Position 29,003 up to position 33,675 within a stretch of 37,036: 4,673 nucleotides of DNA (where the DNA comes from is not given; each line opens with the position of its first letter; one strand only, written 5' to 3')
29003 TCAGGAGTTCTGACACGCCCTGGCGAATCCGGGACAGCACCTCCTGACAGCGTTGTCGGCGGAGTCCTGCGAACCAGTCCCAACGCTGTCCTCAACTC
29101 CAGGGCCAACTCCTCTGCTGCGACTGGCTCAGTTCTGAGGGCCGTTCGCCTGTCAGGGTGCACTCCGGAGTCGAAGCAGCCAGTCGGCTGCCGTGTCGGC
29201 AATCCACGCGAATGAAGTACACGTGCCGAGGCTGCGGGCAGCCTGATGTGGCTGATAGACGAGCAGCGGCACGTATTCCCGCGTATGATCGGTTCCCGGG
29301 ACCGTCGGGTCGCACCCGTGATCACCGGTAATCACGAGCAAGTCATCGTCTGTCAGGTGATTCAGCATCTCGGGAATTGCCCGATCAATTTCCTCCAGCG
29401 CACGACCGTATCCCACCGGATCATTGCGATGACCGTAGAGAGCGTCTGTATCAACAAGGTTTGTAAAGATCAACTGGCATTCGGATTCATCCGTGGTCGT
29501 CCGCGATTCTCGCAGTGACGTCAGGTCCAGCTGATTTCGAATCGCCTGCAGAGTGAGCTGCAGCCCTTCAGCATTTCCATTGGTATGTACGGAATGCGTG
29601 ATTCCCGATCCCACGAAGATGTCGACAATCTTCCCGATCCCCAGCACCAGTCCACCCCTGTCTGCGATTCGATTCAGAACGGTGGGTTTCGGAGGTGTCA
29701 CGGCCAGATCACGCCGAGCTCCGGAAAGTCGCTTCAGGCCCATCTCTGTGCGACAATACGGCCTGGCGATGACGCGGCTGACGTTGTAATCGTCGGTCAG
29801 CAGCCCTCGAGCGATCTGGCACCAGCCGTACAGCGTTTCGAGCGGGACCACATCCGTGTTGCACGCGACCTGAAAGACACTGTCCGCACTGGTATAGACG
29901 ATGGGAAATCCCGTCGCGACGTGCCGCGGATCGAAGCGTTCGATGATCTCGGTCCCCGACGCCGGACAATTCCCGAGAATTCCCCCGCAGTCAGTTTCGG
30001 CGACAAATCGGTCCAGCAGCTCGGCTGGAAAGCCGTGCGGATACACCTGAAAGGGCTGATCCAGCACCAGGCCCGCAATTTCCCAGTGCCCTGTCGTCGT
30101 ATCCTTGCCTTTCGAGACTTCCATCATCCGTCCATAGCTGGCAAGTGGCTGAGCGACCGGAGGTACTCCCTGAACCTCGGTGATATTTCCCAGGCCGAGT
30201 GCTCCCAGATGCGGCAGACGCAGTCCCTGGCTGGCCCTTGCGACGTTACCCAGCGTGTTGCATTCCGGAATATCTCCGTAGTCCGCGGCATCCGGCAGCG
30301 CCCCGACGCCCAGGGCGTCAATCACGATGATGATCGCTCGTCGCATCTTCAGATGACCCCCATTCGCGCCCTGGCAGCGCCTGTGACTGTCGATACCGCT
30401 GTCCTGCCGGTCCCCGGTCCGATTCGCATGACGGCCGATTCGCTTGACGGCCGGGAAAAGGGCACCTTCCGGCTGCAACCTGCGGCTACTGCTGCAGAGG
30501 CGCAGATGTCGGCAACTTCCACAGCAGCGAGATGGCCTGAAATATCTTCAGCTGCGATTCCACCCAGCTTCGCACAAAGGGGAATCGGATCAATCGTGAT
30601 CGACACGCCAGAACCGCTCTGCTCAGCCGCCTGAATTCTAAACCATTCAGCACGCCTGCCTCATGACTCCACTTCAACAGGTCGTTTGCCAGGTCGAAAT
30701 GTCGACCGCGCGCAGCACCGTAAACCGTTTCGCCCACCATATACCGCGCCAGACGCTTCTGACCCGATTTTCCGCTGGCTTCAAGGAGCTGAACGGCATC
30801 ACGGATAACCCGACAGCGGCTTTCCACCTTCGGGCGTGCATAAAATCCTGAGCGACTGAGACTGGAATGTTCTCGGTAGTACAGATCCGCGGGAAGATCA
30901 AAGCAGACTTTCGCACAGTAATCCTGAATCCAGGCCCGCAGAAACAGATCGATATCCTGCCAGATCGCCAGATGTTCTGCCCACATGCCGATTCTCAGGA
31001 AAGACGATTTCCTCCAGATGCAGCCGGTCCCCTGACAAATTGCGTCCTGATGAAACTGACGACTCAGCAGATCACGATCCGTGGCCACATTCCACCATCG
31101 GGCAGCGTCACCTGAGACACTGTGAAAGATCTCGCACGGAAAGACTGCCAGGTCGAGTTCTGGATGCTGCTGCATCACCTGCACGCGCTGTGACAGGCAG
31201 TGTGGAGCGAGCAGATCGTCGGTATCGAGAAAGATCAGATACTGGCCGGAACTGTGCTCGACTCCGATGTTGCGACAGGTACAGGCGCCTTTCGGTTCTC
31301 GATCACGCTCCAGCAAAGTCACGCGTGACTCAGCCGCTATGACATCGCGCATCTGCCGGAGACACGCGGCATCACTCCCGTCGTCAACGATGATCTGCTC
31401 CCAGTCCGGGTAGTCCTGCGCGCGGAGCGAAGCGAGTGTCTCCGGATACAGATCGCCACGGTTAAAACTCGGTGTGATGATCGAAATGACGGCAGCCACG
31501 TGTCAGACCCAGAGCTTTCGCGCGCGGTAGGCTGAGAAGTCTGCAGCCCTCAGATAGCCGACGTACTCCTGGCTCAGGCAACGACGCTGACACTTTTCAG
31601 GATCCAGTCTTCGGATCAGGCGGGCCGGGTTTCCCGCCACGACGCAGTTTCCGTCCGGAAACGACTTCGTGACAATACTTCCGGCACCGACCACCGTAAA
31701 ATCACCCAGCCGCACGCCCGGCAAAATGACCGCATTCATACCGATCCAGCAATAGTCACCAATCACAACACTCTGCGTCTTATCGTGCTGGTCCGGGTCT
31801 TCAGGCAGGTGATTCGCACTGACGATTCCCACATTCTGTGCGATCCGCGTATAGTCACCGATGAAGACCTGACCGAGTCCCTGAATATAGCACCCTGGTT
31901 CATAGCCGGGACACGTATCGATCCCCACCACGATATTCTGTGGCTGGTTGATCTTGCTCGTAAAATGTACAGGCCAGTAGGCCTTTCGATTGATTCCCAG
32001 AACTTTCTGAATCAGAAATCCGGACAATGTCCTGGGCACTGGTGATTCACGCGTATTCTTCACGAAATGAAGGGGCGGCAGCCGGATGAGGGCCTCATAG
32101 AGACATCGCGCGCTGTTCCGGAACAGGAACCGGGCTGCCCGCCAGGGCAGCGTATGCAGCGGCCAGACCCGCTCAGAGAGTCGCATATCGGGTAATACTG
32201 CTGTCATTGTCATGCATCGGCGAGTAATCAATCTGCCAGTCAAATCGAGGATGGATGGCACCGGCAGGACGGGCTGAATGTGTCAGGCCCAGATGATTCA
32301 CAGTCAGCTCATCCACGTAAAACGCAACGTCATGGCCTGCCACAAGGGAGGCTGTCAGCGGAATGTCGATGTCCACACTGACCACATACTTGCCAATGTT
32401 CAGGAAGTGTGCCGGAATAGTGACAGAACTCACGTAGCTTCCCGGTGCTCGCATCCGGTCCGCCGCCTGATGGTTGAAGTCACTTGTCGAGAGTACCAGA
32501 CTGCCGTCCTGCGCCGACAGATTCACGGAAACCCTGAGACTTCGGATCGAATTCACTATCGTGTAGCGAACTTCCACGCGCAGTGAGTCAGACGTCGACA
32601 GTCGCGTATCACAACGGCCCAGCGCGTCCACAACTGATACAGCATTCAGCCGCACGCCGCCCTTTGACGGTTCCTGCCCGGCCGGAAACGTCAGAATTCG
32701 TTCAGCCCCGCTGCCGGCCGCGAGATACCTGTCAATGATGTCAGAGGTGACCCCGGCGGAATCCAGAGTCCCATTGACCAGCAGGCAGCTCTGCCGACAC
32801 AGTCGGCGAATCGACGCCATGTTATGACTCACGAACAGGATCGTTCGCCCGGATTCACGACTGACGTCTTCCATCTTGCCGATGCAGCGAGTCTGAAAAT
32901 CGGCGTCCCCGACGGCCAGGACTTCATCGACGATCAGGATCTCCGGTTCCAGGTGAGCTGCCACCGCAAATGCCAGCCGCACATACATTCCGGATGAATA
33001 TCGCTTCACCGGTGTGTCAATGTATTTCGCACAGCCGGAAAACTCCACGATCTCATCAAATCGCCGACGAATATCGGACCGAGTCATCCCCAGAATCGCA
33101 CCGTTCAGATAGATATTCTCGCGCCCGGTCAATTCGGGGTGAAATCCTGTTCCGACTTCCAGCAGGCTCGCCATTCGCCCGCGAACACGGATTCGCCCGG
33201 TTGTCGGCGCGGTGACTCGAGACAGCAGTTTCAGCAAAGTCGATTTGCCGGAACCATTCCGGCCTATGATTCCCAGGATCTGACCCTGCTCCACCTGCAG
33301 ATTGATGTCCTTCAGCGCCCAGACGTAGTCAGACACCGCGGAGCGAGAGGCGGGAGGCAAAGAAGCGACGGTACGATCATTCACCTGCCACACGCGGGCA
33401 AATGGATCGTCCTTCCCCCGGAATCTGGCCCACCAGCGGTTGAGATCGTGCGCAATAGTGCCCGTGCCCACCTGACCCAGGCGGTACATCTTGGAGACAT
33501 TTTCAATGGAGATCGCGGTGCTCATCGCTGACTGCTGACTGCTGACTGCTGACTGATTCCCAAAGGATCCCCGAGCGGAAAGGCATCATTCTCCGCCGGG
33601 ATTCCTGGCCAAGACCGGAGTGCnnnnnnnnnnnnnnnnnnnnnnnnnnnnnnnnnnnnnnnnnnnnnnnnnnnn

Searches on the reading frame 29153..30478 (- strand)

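Call 9: search_protein_families(library=ncbifam, proteins=[window:29153-30478:-], max_evalue=0.001)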
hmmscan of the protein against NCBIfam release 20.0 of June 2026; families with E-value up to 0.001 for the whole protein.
window:29153-30478:- (441 aa): 7 families
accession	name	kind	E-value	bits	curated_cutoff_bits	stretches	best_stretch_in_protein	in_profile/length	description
NF003766.0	PRK05362.1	equivalog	2.3e-145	484.3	256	1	44-434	2-380/396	phosphopentomutase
TIGR01696.1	deoB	equivalog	3.3e-124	414.6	341.2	1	47-433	1-370/381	phosphopentomutase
NF009049.0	PRK12383.1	equivalog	2.5e-45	155.2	254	2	328-434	281-386/408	phosphopentomutase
NF003104.0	PRK04024.1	equivalog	7.3e-08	31.6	489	1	332-410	292-368/412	2,3-bisphosphoglycerate-independent phosphoglycerate mutase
TIGR00306.2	apgM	subfamily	3.1e-07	29.7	320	1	323-412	278-371/403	2,3-bisphosphoglycerate-independent phosphoglycerate mutase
NF038358.1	phophono_PhpG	equivalog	4.5e-06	25.7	545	1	331-414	306-387/417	CMP-5'-phosphonoformate--3-phosphoglycerate phosphonoformyl transferase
NF003160.0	PRK04135.1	equivalog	0.00063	18.5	468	0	343-412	297-361/403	2,3-bisphosphoglycerate-independent phosphoglycerate mutase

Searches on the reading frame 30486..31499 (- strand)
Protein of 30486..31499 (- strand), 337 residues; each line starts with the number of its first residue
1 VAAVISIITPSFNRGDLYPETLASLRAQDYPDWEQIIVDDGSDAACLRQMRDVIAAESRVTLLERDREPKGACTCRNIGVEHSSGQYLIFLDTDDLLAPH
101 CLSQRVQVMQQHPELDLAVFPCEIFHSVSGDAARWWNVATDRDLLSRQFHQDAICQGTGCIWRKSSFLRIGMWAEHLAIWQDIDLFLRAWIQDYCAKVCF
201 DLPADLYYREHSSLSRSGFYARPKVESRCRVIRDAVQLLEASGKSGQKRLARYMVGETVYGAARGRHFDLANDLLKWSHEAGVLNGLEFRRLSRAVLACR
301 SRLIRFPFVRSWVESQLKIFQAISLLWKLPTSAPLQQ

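Call 9: search_protein_families(library=ncbifam, proteins=[window:30486-31499:-], max_evalue=0.001)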
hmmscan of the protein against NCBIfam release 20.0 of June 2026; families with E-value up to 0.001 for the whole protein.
window:30486-31499:- (337 aa): 19 families
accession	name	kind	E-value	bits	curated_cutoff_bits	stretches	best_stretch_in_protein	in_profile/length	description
NF047683.1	TeichurnBiosyTuaG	equivalog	6.9e-21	75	400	1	3-112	6-114/252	teichuronic acid biosynthesis protein TuaG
NF007482.0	PRK10073.1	equivalog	1.8e-17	63.4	423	1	4-123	7-123/334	glycosyltransferase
TIGR03937.1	PgaC_IcaA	equivalog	1.4e-16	60.5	422.3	1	4-115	46-156/407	poly-beta-1,6-N-acetyl-D-glucosamine synthase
NF050050.1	ProtGlycPglI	equivalog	3.7e-15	56.1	500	1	4-109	3-108/306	GalNAc(5)-diNAcBac-PP-undecaprenol beta-1,3-glucosyltransferase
NF007453.0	PRK10018.1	equivalog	1.8e-14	54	382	1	3-189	6-189/280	colanic acid biosynthesis glycosyltransferase WcaA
NF041875.1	EPS_EpsD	equivalog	2.4e-14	53.5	370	1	5-113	1-108/325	exopolysaccharide biosynthesis glycosyltransferase EpsD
TIGR04017.1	WcaA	equivalog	1.1e-13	51.5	495.75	1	3-189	5-188/279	colanic acid biosynthesis glycosyltransferase WcaA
TIGR03965.1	mycofact_glyco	equivalog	5.9e-12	45.2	280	1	5-104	76-174/467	mycofactocin biosynthesis glycosyltransferase MftF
NF053739.1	GlytfEpsEBac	equivalog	4.8e-11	42.1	450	1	5-194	3-190/265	glycosyltransferase EpsE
NF038299.1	EPS_HpsN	equivalog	9.1e-11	41.3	425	1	4-116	2-113/317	hormogonium polysaccharide biosynthesis glycosyltransferase HpsN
TIGR04283.1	glyco_like_mftF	equivalog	9.6e-11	41.7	182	1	5-188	1-168/221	TIGR04283 family arsenosugar biosynthesis glycosyltransferase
NF041394.1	GtaseAglG_Halo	equivalog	6.1e-09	35.6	440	1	5-112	5-110/304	glucosyl-dolichyl phosphate glucuronosyltransferase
NF038302.1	EPS_HpsE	equivalog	7.8e-07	28.4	300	1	5-115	3-117/307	hormogonium polysaccharide biosynthesis glycosyltransferase HpsE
TIGR04242.1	nodulat_NodC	equivalog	2.5e-06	26.7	550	1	5-111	50-158/395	chitooligosaccharide synthase NodC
NF047588.1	GlcsyltransPgfSStrep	equivalog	1.2e-05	24.8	500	1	22-109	24-110/308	glycosyltransferase PgfS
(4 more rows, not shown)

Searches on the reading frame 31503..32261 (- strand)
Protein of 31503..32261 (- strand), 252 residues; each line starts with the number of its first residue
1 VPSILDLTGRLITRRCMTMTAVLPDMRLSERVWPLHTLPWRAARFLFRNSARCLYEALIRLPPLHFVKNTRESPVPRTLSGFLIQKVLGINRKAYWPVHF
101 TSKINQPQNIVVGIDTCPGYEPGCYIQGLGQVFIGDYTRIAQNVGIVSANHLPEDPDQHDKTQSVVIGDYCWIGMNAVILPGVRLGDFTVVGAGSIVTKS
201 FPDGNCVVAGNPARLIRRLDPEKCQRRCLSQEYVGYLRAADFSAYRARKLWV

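Call 9: search_protein_families(library=ncbifam, proteins=[window:31503-32261:-], max_evalue=0.001)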
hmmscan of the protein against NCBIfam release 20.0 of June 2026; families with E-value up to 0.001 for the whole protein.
window:31503-32261:- (252 aa): 39 families (the best 25 are shown)
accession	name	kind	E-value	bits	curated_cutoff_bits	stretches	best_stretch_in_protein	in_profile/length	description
NF007240.0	PRK09677.1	equivalog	1.2e-19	70.6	243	1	131-223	97-188/192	putative lipopolysaccharide biosynthesis O-acetyl transferase WbbJ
NF007499.0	PRK10092.1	equivalog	2.2e-19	70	314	1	83-219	49-183/183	maltose O-acetyltransferase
NF007797.0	PRK10502.1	subfamily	8.1e-17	61.4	192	1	102-217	65-177/183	WcaF family extracellular polysaccharide biosynthesis acetyltransferase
TIGR03308.1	phn_thr-fam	hypoth_equivalog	2e-15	57.2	201.65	1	158-228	102-171/204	phosphonate metabolim protein, transferase hexapeptide repeat family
NF007076.0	PRK09527.1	equivalog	7.1e-15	55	347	1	131-220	95-186/203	galactoside O-acetyltransferase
TIGR03570.1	NeuD_NnaD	subfamily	3.4e-14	52.9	160.8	1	164-214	153-202/202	NeuD/PglB/VioB family sugar acetyltransferase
TIGR03532.1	DapD_Ac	equivalog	7.6e-14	51.9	231.75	1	162-232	158-227/231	2,3,4,5-tetrahydropyridine-2,6-dicarboxylate N-acetyltransferase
NF058585.1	HptprglPActTf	PfamEq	7.7e-14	51.6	300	1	133-222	79-163/172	heptaprenylglyceryl phosphate O-acetyltransferase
TIGR04008.1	WcaF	equivalog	1.1e-13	51.4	326.3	1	101-218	63-177/180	colanic acid biosynthesis acetyltransferase WcaF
NF000311.1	Vat_ABCDEFH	equivalog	3e-12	46.5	300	1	163-224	109-170/201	Vat family streptogramin A O-acetyltransferase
NF041874.1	EPS_EpsC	equivalog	1.3e-11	44.5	150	1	99-218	46-166/168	serine O-acetyltransferase EpsC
NF000490.1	chloram_CatB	equivalog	4.6e-11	42.4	350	1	156-218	102-163/210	type B chloramphenicol O-acetyltransferase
NF033468.1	stregram_VatI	exception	1.2e-10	41.6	415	1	163-220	111-168/208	streptogramin A O-acetyltransferase Vat(I)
NF000504.1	stregram_VatH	exception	2e-10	40.9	475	1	164-219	117-171/216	streptogramin A O-acetyltransferase Vat(H)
NF038307.1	EPS_acetyl_HpsU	equivalog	3.2e-10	39.9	305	1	102-214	64-173/178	hormogonium polysaccharide biosynthesis acetyltransferase HpsU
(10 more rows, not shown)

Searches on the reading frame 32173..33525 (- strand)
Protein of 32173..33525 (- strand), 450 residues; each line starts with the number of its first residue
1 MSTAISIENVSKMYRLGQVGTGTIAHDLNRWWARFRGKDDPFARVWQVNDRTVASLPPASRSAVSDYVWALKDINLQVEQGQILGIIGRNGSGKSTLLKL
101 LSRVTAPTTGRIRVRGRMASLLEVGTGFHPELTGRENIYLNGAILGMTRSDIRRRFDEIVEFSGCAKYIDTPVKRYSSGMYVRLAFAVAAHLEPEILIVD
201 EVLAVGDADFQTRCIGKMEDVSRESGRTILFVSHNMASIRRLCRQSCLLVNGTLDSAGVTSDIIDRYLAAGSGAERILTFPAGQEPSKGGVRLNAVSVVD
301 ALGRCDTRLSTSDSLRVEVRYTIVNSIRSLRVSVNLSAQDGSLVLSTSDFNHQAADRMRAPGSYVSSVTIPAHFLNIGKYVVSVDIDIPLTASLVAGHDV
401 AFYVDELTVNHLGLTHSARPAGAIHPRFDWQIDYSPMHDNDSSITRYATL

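Call 3: search_protein_families(library=pfam, proteins=[window:32173-33525:-], max_evalue=1)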
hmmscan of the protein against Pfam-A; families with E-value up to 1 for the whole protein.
window:32173-33525:- (450 aa): 17 families
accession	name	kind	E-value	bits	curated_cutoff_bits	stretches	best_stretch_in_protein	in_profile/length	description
PF00005.33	ABC_tran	-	1.9e-22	80.8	25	1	71-202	1-135/137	ABC transporter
PF14524.12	Wzt_C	-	3.8e-06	27.4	30.4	1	287-386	6-105/143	Wzt C-terminal domain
PF13304.12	AAA_21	-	6.1e-05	23.7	27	1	84-104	2-22/304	AAA domain, putative AbiEii toxin, Type IV TA system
PF13555.12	AAA_29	-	0.00089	19.4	27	1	79-108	20-49/61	P-loop containing region of AAA domain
PF13476.12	AAA_23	-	0.0023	19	27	1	74-102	15-40/201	AAA domain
PF13175.12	AAA_15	-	0.015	15.3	32.1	1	72-103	15-45/374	AAA ATPase domain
PF13401.12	AAA_22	-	0.022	15.5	27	1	80-202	4-93/130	AAA domain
PF18571.6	VWA_3_C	-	0.064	13.6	25.8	1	92-119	6-36/47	von Willebrand factor type A C-terminal domain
PF03193.22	RsgA_GTPase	-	0.067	13.4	30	1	73-113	99-138/174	RsgA GTPase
PF02463.25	SMC_N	-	0.086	12.7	40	1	82-99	25-42/220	RecF/RecN/SMC N terminal domain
PF03215.21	Rad17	-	0.11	12.8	23.8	1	70-106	34-70/186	Rad17 P-loop domain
PF19245.4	DUF5893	-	0.12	12.9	25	1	174-239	14-79/147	Family of unknown function (DUF5893)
PF01926.29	MMR_HSR1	-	0.12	12.9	21.9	1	85-106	3-24/113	50S ribosome-binding GTPase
PF25199.1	nSTAND_NTPase5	-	0.15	12.3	34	1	57-99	18-59/145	Novel STAND NTPase 5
PF13604.12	AAA_30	-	0.17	12.1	27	1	81-112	18-49/191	AAA domain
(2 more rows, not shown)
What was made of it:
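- On Wzm/Wzt ABC glycan exporter (flanking genes): PF14524 scores 27.4 bits, below the GA of 30.4 (call 3).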

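Call 4: search_protein_families(library=ncbifam, proteins=[window:32173-33525:-], max_evalue=1)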
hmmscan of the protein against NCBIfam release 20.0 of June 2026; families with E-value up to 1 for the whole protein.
window:32173-33525:- (450 aa): 197 families (the best 25 are shown)
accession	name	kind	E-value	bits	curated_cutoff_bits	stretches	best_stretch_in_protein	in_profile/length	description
NF010065.0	PRK13545.1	equivalog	1.4e-56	192.4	538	1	64-267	33-234/549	teichoic acids export protein ATP-binding subunit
NF050108.1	galactan_ABC_ATP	equivalog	3.8e-53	180.2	400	1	68-268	42-241/244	galactan export ABC transporter ATP-binding subunit Wzt/RfbE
NF010066.0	PRK13546.1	equivalog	1.4e-46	159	320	1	66-267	35-234/264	teichoic acids export ABC transporter ATP-binding subunit TagH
TIGR01188.1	drrA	subfamily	5.7e-30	104.6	312.45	1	68-263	6-211/302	daunorubicin resistance ABC transporter, ATP-binding protein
TIGR04521.1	ECF_ATPase_2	equivalog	1.4e-26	93.2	330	2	70-118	20-68/279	energy-coupling factor transporter ATPase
NF040933.2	ABC_arch_GlcV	equivalog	4.8e-25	88.2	450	1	67-266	18-232/357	glucose ABC transporter ATP-binding protein GlcV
TIGR04520.1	ECF_ATPase_1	equivalog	2.8e-24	86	315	2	69-118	16-65/269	energy-coupling factor transporter ATPase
NF010060.0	PRK13537.1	equivalog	4e-24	85.1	521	1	71-266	31-236/314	nodulation factor ABC transporter ATP-binding protein NodI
TIGR01186.1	proV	subfamily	1.1e-22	80.7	326.6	1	70-264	8-218/363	betaine/proline/choline family ABC transporter ATP-binding protein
TIGR00968.1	3a0106s01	subfamily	2.9e-22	79.3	342.75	1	69-266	14-221/237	sulfate ABC transporter ATP-binding protein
NF047568.1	PSM_export_PmtC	equivalog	4.8e-22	78.7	375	1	71-254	16-198/290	phenol-soluble modulin export ABC transporter ATP-binding protein PmtC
NF010059.0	PRK13536.1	equivalog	7.6e-22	77.5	549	1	71-267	59-265/342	nodulation factor ABC transporter ATP-binding protein NodI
TIGR02314.1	ABC_MetN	equivalog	9.5e-22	77.4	499.7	1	68-264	18-229/343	methionine ABC transporter ATP-binding protein MetN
TIGR02673.1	FtsE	equivalog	1.4e-21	77.1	264.85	2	67-119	14-66/214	cell division ATP-binding protein FtsE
TIGR01166.1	cbiO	subfamily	1.4e-21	76.8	211.8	2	69-117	6-54/190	cobalt ABC transporter, ATP-binding protein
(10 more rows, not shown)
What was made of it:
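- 32173..33525 (-): wzt, the ABC ATPase with a C-terminal extension; it starts 98 nt after the X stop. Best NCBIfam hits are TagH and Wzt/RfbE (calls 3, 4).
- Checked: The flanking genes are an ABC-2 permease and an ABC ATPase (calls 3, 4):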
